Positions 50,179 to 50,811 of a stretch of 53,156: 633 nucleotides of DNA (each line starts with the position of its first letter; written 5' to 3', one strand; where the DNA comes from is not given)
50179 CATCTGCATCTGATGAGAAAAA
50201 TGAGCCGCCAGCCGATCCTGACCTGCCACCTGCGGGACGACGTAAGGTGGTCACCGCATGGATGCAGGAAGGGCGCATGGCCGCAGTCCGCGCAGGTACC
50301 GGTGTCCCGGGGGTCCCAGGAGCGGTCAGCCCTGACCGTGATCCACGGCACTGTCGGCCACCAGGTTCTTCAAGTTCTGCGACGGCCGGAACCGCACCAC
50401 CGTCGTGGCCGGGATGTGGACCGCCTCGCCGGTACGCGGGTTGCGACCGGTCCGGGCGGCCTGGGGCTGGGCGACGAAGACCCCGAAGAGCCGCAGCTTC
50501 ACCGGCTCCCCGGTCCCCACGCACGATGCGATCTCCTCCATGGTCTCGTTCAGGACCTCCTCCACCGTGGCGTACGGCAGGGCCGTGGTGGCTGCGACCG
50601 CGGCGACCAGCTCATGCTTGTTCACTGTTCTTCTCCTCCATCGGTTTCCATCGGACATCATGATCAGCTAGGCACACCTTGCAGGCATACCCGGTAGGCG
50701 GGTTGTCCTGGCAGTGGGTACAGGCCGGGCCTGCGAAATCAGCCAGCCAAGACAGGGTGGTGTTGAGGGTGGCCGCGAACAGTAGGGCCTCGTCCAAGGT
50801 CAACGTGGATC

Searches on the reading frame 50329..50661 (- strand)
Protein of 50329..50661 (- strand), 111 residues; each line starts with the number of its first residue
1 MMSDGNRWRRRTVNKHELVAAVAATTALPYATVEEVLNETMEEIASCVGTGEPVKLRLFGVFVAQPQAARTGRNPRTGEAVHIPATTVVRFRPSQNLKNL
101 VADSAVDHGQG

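Call 98: search_protein_families(library=pfam, proteins=[window:50329-50661:-], max_evalue=0.01)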
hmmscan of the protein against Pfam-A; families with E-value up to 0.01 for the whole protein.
window:50329-50661:- (111 aa): 3 families
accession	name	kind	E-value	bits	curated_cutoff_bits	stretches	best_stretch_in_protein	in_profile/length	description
PF00216.26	Bac_DNA_binding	-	2.4e-27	95.5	22.4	1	13-101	1-89/90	Bacterial DNA-binding protein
PF18291.6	HU-HIG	-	4e-08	33.8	26.2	1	10-102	29-119/125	HU domain fused to wHTH, Ig, or Glycine-rich motif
PF18289.6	HU-CCDC81_euk_2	-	1.7e-05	25.1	26.1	1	20-65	8-55/75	CCDC81 eukaryotic HU domain 2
